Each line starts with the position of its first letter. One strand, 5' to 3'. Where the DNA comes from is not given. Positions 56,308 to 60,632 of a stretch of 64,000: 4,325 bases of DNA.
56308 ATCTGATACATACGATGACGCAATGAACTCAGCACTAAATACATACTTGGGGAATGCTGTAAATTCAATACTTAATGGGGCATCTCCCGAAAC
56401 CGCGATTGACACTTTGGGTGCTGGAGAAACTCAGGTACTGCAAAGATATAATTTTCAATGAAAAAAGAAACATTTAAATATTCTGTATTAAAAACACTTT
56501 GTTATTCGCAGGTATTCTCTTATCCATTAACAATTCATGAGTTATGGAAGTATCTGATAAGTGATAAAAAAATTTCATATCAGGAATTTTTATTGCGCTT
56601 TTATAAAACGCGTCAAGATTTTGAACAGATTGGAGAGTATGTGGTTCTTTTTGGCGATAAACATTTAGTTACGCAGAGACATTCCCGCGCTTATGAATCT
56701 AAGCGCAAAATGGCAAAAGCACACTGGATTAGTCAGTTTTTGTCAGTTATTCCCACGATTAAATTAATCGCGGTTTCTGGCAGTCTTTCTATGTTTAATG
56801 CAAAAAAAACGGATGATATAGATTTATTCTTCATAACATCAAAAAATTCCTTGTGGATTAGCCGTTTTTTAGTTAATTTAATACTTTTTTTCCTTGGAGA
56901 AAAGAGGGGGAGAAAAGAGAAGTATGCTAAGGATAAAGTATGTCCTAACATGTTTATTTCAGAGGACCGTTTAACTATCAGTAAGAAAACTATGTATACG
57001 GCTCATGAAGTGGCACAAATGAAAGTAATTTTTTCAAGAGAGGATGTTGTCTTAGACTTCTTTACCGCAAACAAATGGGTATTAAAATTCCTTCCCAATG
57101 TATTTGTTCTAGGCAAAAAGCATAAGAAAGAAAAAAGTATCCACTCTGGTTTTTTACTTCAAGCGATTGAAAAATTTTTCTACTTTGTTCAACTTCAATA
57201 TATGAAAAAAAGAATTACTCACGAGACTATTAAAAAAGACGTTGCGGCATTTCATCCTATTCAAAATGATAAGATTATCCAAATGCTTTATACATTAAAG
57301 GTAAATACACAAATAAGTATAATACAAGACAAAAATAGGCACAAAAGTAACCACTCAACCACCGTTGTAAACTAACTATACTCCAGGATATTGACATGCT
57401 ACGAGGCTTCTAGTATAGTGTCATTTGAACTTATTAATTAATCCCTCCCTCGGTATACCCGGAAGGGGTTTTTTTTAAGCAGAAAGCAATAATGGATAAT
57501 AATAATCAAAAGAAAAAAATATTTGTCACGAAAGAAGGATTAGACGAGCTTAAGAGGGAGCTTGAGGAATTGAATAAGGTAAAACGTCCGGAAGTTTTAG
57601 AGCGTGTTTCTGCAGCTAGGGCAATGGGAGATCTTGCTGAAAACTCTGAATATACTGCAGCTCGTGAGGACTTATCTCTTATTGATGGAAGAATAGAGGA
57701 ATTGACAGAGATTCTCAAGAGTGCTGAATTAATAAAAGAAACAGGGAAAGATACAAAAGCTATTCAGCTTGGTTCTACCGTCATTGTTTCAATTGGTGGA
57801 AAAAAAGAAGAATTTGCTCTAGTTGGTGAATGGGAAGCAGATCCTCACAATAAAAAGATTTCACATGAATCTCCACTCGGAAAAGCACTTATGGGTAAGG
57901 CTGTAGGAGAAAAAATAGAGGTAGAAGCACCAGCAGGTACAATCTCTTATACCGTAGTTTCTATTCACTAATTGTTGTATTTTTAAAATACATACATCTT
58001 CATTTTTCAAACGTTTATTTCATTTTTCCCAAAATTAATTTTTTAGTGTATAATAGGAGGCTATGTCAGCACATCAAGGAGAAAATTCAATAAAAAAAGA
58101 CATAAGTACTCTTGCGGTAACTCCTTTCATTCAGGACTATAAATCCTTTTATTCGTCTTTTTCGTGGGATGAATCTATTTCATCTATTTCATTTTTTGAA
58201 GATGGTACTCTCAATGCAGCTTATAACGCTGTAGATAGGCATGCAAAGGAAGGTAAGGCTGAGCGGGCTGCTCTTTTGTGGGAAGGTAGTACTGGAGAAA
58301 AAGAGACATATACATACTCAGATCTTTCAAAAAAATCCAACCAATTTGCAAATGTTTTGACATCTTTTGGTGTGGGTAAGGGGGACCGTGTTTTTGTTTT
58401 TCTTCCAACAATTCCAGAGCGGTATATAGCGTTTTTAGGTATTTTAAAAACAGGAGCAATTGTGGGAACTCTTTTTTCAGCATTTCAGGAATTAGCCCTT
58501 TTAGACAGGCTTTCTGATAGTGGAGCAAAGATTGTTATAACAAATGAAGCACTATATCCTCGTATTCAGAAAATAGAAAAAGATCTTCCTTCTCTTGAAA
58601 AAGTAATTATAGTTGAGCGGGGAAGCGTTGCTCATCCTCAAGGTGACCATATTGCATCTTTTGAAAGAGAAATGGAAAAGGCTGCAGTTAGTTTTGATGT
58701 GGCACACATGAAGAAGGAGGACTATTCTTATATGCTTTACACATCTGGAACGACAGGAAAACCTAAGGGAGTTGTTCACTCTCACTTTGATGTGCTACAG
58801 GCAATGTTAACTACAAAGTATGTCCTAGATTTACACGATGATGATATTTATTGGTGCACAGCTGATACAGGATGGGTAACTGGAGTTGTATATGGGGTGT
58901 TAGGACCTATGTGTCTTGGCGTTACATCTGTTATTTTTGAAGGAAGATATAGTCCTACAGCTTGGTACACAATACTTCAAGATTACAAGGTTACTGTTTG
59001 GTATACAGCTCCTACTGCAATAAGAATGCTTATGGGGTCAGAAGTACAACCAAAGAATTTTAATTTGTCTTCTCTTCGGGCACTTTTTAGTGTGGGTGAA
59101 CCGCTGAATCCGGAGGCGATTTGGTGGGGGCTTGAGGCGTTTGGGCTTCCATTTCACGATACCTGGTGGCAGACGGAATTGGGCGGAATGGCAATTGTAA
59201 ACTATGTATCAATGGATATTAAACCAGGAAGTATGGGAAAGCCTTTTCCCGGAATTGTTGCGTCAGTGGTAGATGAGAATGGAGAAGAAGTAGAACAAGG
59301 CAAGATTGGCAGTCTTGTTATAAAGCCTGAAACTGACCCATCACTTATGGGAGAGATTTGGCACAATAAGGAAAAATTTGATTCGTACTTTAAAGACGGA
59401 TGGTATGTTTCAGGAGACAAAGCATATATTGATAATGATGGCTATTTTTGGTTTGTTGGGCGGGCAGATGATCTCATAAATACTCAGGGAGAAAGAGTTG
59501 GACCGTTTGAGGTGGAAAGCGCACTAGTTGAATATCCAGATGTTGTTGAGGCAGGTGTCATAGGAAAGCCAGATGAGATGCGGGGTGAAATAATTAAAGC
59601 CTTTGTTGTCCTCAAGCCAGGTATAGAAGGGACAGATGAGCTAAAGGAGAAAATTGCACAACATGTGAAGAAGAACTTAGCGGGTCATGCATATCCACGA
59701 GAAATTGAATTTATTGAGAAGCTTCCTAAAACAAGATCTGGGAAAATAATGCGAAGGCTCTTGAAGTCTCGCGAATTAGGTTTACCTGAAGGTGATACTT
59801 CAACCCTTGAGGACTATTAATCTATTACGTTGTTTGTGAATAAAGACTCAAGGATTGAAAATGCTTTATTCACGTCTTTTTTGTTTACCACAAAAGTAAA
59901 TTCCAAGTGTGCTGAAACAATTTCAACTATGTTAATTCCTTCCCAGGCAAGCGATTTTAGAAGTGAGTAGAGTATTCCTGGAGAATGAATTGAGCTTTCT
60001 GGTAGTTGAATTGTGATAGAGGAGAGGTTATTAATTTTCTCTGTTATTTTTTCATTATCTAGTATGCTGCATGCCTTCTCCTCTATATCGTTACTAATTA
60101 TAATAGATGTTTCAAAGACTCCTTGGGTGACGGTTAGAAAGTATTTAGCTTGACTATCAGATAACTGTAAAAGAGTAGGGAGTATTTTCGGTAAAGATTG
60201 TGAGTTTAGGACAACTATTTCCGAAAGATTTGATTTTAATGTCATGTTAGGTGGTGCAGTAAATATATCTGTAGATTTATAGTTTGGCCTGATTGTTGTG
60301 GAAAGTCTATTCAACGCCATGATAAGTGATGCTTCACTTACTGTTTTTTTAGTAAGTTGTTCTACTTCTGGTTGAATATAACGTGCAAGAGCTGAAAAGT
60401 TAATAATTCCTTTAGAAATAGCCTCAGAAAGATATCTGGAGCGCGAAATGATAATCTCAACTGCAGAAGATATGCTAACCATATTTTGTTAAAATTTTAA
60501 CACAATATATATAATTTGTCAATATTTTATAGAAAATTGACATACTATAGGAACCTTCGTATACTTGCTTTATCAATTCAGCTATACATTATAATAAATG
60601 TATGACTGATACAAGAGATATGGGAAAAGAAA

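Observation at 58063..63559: AcuA/AcuC-like acetylation switch next to an AMP-forming acyl-CoA synthetase, co-operonic with a fused PPAT-DPCK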

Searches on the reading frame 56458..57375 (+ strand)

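Call 3: search_protein_families(library=pfam, proteins=[window:56458-57375:+], max_evalue=0.1)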
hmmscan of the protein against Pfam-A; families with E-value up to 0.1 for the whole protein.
window:56458-57375:+ (305 aa): 2 families
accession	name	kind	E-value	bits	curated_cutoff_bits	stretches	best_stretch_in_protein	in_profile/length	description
PF18765.7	Polbeta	-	0.017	15.7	26.9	1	91-132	3-44/93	Polymerase beta, Nucleotidyltransferase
PF21004.2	MCEL_GT_NTPase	-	0.074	13.2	27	0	235-291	47-101/113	mRNA capping enzyme catalytic subunit, GTase, NTPase domain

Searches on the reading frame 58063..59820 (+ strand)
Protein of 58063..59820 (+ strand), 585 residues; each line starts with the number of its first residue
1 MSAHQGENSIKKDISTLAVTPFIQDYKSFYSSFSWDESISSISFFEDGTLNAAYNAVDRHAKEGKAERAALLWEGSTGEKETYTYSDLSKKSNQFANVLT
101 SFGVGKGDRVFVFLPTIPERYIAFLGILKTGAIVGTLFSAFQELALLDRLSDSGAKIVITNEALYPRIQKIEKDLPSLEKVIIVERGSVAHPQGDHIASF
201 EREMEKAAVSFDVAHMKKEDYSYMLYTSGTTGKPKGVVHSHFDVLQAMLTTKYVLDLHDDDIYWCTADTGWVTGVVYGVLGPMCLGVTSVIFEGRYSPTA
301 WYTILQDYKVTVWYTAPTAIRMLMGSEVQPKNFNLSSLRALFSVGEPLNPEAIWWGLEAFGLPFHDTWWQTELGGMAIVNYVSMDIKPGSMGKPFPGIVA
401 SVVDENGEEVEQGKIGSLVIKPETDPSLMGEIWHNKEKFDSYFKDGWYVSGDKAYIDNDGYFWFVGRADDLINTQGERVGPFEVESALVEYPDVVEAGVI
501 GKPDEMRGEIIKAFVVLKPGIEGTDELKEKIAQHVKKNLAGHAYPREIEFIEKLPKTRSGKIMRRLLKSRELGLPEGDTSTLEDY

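Call 3: search_protein_families(library=pfam, proteins=[window:58063-59820:+], max_evalue=0.1)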
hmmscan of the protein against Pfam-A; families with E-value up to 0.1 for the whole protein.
window:58063-59820:+ (585 aa): 3 families
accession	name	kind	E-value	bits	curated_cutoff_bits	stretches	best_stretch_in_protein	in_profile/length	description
PF00501.34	AMP-binding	-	3.6e-84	283.2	29.9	1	59-421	3-375/384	AMP-binding enzyme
PF13193.12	AMP-binding_C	-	3.5e-26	92.4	24.5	1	483-561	1-76/76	AMP-binding enzyme C-terminal domain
PF16177.11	ACAS_N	-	0.0055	16.9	27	1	28-56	28-55/55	Acetyl-coenzyme A synthetase N-terminus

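Call 4: search_protein_families(library=ncbifam, proteins=[window:58063-59820:+], max_evalue=0.1)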
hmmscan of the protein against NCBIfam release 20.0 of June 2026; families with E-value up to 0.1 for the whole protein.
window:58063-59820:+ (585 aa): 109 families (the best 25 are shown)
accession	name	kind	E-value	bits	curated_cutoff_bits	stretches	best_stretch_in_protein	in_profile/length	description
NF003313.0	PRK04319.1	equivalog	4.8e-246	817.5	729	1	11-584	4-574/574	acetate--CoA ligase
NF001208.0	PRK00174.1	subfamily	7.6e-171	569.7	657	1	26-584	54-634/649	acetate--CoA ligase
TIGR02188.1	Ac_CoA_lig_AcsA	equivalog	3e-167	557.6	724.95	1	27-584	34-619/629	acetate--CoA ligase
NF047394.1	AcylCoAsynMbcS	equivalog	6e-126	421.1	850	1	55-571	13-520/525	acyl-CoA synthetase MbcS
NF007815.0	PRK10524.1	equivalog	5.3e-112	375.4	955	1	43-584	45-616/629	propionate--CoA ligase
NF004837.0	PRK06187.1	subfamily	1.5e-101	340.3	476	1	65-570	21-521/531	long-chain-fatty-acid--CoA ligase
TIGR02316.1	propion_prpE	equivalog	8.5e-96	322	827.4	1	42-584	43-615/628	propionate--CoA ligase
TIGR02262.1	benz_CoA_lig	subfamily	5.3e-90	302.5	375.25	1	50-569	3-507/508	benzoate-CoA ligase family protein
NF006181.0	PRK08314.1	subfamily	6.2e-78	262.4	705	1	81-571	48-554/563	long-chain-fatty-acid--CoA ligase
NF002937.0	PRK03584.1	subfamily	4.1e-74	249.9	639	1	35-563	73-617/657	acetoacetate--CoA ligase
NF005947.1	PRK08008.1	equivalog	1.6e-73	248.1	651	1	65-568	20-518/518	crotonobetaine/carnitine-CoA ligase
NF006182.0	PRK08316.1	subfamily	7.4e-73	245.8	663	1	62-570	21-516/523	fatty acyl-CoA synthetase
NF004822.0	PRK06178.1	equivalog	3e-69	234.1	782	1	63-568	48-564/571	acyl-CoA synthetase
NF004758.0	PRK06087.1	equivalog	2e-68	231.1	736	1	81-568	49-532/548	medium-chain fatty-acid--CoA ligase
NF004808.0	PRK06155.1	equivalog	2.1e-67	227.6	722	1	79-570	43-521/542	ATP-dependent acyl-CoA ligase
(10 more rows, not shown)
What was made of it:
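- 58063..59820 (+): AcsA-type AMP-forming acetate--CoA ligase (585 aa). The candidate target Lys K561 lies in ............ (codon 59743-59745). NF003313, 817.5 bits > 729 (call 4).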

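Call 74: search_solved_structures(query=window:58063-59820:+, max_evalue=1e-100, show_alignments=1)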
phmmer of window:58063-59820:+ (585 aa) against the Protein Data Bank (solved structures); distinct sequences matched with E-value up to 1e-100: 20.
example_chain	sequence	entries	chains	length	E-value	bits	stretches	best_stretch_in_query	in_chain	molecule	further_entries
9g79_B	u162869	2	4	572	1.5e-189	634.4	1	23-584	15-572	Acetyl-coenzyme A synthetase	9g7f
8rpk_A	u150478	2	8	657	4.7e-126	424.7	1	26-583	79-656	Acetate--CoA ligase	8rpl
2p2m_A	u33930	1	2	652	7.6e-117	394.3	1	35-584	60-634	Acetyl-coenzyme A synthetase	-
2p2f_A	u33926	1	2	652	8.4e-117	394.2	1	35-584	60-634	Acetyl-coenzyme A synthetase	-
5jrh_A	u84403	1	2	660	8.8e-117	394.1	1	35-584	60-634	Acetyl-coenzyme A synthetase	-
2p2q_A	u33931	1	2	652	1.3e-116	393.6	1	35-584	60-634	Acetyl-coenzyme A synthetase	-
2p20_A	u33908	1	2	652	2.3e-116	392.8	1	35-584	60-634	Acetyl-coenzyme A synthetase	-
2p2b_A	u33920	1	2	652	3e-116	392.4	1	35-584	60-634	Acetyl-coenzyme A synthetase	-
2p2j_A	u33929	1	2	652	5.7e-116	391.5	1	35-584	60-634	Acetyl-coenzyme A synthetase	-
1pg3_A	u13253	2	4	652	1e-115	390.6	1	35-584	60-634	acetyl-CoA synthetase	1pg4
7mmz_A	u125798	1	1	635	2.6e-113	382.7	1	41-569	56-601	Acetyl-coenzyme A synthetase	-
7kdn_A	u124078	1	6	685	2.4e-110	372.9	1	42-584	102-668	Acetyl-coenzyme A synthetase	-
11km_A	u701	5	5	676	1.8e-106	360.1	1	41-584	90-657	Acetyl-coenzyme A synthetase | Probable acetyl-coenzyme A synthetase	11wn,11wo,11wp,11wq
5ifi_A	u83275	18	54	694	4.5e-104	352.1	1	40-578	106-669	Acetyl-coenzyme A synthetase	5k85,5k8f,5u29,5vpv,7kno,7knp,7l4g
5u2a_A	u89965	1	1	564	1.9e-103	350.1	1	26-572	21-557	AMP-dependent synthetase and ligase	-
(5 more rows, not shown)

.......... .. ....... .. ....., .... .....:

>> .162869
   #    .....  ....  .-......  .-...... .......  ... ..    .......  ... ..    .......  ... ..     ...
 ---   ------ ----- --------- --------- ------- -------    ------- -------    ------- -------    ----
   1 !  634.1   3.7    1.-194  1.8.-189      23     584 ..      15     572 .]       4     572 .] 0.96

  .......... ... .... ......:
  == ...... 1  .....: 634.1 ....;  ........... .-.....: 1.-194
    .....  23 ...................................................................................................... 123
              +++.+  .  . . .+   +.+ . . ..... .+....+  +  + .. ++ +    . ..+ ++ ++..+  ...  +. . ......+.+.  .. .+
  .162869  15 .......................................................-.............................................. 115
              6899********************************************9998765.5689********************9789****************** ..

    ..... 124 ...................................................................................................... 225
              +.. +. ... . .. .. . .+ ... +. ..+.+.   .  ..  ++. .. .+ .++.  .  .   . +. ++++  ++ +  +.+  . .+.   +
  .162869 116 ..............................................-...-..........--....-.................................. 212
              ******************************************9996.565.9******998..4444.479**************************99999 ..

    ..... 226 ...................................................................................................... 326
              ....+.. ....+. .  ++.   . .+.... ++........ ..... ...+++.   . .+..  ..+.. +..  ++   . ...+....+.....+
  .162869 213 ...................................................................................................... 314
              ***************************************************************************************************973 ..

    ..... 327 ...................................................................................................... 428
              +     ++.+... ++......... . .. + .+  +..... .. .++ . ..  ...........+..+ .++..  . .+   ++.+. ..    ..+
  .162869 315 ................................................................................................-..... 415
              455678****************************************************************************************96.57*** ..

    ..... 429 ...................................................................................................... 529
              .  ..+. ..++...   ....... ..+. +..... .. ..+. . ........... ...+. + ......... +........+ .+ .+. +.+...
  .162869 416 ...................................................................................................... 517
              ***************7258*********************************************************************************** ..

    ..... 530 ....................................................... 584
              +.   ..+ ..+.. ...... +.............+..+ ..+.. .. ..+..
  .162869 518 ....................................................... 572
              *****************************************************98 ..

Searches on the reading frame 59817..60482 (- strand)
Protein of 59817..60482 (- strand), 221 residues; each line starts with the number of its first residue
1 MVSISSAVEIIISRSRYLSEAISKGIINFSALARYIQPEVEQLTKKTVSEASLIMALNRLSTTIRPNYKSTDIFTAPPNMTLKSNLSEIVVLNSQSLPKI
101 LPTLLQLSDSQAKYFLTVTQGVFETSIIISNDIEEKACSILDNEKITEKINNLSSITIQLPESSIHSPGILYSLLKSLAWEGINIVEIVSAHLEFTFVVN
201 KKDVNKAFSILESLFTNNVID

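Call 3: search_protein_families(library=pfam, proteins=[window:59817-60482:-], max_evalue=0.1)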
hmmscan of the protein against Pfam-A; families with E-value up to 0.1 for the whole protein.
window:59817-60482:- (221 aa): 2 families
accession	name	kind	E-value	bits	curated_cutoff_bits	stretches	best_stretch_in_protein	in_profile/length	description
PF22468.2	ACT_9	-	1.3e-06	28.5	27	1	166-215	10-61/61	ACT domain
PF13840.12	ACT_7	-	2.2e-05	24.6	27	1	153-212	6-64/65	ACT domain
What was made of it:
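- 59817..60482 (-): ACT-domain protein (221 aa): a conserved ~75-aa N-terminal region of unknown fold plus aspartokinase-like ACT region(s). Candidate sensor or adaptor. ACT_9 1.3e-6 and ACT_7 2.2e-5, residues 153-215 (call 3).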

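Call 4: search_protein_families(library=ncbifam, proteins=[window:59817-60482:-], max_evalue=0.1)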
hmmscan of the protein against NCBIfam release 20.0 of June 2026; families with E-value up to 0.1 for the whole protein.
window:59817-60482:- (221 aa): 9 families
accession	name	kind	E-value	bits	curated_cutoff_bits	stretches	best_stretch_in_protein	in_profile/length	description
TIGR00656.1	asp_kin_monofn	equivalog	3.9e-05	22.8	402.25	1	147-215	260-329/407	aspartate kinase, monofunctional class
TIGR00657.1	asp_kinases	subfamily_domain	0.00015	21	208.7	1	87-215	304-440/442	aspartate kinase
NF005159.0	PRK06635.2-3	equivalog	0.00017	20.7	379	1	152-213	343-403/406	aspartate kinase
NF004938.0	PRK06291.1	equivalog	0.00069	18.4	528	1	126-217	365-463/468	aspartate kinase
NF006068.0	PRK08210.1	equivalog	0.0015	17.7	474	1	128-217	313-402/405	aspartate kinase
NF005160.0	PRK06635.2-4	equivalog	0.0025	16.7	657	1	117-214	288-391/392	aspartate kinase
NF005155.0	PRK06635.1-4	equivalog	0.0032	16.5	346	1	165-214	265-400/407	aspartate kinase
NF005656.0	PRK07431.1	equivalog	0.004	15.7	657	1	147-216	516-581/587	aspartate kinase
NF005154.0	PRK06635.1-2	equivalog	0.0085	15.4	376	1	117-216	310-403/407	aspartate kinase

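Call 46: search_solved_structures(query=A3, max_evalue=1, show_alignments=2)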
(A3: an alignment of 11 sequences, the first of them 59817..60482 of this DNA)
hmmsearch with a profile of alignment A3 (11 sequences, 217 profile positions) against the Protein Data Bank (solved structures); distinct sequences matched with E-value up to 1: 12.
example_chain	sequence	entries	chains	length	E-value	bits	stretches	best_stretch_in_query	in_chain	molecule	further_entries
3l76_A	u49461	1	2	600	1.2e-05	28.5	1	158-215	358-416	Aspartokinase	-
2re1_A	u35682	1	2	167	0.0016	21.5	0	172-216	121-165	Aspartokinase, alpha and beta subunits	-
5yei_D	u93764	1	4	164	0.0064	19.6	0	171-215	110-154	Aspartokinase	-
2hmf_A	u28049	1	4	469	0.0073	19.4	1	148-215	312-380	Probable aspartokinase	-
3c1m_A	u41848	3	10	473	0.0074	19.4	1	148-215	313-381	Probable aspartokinase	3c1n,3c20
3s1t_A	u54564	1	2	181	0.045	16.9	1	114-215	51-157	Aspartokinase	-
3ab4_B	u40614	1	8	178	0.055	16.6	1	113-216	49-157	Aspartokinase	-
4go5_X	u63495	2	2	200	0.059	16.5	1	114-215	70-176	Aspartokinase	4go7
5yei_C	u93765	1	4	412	0.11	15.6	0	172-215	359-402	Aspartokinase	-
2dtj_A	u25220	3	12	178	0.14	15.2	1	114-216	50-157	Aspartokinase | Aspartokinase LysC beta subunit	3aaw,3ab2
3ab4_A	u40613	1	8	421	0.34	14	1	113-216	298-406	Aspartokinase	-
6mx1_A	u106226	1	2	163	0.4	13.7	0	170-212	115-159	Bifunctional aspartokinase/homoserine dehydrogenase 1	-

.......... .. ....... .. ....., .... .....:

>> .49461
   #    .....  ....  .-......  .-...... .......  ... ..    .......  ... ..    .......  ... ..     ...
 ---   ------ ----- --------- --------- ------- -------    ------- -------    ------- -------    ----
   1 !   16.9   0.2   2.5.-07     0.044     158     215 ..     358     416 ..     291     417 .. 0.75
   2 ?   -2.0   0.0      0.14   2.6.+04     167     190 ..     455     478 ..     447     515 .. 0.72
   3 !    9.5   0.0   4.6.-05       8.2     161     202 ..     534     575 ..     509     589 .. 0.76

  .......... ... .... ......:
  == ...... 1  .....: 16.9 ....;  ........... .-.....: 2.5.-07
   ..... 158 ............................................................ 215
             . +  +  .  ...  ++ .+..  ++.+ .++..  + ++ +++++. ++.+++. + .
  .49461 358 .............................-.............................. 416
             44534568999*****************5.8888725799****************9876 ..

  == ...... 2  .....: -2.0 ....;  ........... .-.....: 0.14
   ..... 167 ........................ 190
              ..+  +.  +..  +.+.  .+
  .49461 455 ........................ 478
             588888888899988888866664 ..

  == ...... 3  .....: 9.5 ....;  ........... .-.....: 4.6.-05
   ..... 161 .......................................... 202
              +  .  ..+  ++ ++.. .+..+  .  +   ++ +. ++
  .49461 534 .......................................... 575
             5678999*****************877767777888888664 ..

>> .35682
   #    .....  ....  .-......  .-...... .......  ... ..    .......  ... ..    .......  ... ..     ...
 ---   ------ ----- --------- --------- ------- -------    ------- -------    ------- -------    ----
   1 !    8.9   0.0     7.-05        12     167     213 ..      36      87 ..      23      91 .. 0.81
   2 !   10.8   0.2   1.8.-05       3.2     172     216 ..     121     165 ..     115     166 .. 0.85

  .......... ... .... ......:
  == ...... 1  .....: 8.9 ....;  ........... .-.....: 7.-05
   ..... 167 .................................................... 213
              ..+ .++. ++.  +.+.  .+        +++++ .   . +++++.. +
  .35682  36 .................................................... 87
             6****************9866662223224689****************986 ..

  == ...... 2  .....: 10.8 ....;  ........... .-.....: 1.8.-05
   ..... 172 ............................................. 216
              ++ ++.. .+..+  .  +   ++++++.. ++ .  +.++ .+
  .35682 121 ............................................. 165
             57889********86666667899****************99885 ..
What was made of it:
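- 59817..60482 (-): A family profile hits only aspartokinase chains in the PDB, with no AcuB and no CBS (call 46).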

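Call 47: search_protein_families(library=pfam, alignment_id=A3, max_evalue=0.1)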
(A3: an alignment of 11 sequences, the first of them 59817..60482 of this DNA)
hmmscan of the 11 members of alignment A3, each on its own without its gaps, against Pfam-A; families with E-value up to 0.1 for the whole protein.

A. member 1, window:59817-60482:- (221 aa): 2 families
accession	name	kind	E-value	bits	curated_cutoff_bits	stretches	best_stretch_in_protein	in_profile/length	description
PF22468.2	ACT_9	-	1.3e-06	28.5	27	1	166-215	10-61/61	ACT domain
PF13840.12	ACT_7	-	2.2e-05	24.6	27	1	153-212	6-64/65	ACT domain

B. families by the number of members that match (of 11 scanned): 6 families
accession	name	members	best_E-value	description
PF13840.12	ACT_7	10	9.9e-07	ACT domain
PF22468.2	ACT_9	9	5.9e-07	ACT domain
PF08752.16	COP-gamma_platf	1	0.014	Coatomer gamma subunit appendage platform subdomain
PF21778.2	DUF6873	1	0.018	Family of unknown function (DUF6873)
PF24367.1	DUF7523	1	0.03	Family of unknown function (DUF7523)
PF05019.18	Coq4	1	0.09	Coenzyme Q (ubiquinone) biosynthesis protein Coq4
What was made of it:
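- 59817..60482 (-): 10 of 11 family members hit ACT_7 (call 47).
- On AcuB: No CBS family at E<=0.1 in any of 11 members (call 47).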

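Call 62: search_protein_families(library=padloc, proteins=[window:59817-60482:-], max_evalue=0.01)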
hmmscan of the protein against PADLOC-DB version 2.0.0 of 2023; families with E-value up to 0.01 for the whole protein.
window:59817-60482:- (221 aa): 0 families
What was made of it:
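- No PADLOC match for X, the HDAC or the ACT protein (call 62).
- Tried and rejected: The defence or toxin idea was probed with PADLOC and gave no hits (call 62).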
